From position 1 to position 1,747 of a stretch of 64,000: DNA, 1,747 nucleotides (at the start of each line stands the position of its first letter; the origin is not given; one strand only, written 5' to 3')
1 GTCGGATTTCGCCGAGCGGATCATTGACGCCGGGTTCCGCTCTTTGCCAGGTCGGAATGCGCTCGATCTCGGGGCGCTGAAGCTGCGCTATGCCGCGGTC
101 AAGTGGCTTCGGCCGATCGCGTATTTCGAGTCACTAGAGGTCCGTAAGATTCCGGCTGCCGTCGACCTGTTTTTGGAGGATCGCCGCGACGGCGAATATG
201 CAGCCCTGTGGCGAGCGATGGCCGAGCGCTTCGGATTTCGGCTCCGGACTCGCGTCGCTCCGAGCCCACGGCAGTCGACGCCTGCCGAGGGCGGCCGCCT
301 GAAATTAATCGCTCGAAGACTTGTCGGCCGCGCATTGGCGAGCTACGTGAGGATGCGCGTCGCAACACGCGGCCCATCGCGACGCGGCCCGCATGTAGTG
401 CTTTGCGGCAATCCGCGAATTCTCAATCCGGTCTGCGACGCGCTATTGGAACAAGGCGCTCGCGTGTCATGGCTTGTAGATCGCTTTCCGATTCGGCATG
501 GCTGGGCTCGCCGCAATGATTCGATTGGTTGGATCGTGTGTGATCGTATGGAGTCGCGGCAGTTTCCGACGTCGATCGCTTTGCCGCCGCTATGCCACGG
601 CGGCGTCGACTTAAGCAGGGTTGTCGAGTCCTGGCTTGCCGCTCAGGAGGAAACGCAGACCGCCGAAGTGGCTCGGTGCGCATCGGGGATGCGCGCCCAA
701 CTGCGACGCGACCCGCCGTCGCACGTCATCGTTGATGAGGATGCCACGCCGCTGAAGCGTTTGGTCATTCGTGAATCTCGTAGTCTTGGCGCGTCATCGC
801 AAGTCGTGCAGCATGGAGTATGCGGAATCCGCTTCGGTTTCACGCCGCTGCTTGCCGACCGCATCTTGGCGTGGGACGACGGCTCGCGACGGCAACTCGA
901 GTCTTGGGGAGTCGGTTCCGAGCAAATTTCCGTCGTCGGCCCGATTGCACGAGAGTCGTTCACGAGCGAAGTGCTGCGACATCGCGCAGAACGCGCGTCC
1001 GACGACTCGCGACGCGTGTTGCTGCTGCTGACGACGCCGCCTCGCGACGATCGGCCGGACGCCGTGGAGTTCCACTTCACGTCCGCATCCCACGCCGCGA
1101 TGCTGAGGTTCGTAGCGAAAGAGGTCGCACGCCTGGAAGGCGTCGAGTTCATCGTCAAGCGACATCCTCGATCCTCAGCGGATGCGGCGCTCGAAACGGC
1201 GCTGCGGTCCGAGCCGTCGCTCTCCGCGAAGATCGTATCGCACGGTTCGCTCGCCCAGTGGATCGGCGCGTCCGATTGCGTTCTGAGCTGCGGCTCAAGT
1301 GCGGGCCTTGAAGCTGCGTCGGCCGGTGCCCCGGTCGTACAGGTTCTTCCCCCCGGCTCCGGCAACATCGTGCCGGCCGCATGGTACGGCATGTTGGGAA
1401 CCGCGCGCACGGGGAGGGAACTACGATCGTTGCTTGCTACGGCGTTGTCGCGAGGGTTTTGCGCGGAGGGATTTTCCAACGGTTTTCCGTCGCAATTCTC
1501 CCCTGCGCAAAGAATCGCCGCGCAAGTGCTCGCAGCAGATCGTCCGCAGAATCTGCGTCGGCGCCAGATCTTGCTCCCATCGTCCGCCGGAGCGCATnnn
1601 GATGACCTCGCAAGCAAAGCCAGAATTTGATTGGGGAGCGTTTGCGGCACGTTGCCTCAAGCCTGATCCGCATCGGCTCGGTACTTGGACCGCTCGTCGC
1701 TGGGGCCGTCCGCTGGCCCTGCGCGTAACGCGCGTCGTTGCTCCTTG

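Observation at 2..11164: Translationally coupled envelope-glycan operon built around CDP-alcohol phosphotransferase chemistry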

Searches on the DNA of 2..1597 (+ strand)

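Call 80: search_rna_families(sources=[L086, window], threshold=gathering)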
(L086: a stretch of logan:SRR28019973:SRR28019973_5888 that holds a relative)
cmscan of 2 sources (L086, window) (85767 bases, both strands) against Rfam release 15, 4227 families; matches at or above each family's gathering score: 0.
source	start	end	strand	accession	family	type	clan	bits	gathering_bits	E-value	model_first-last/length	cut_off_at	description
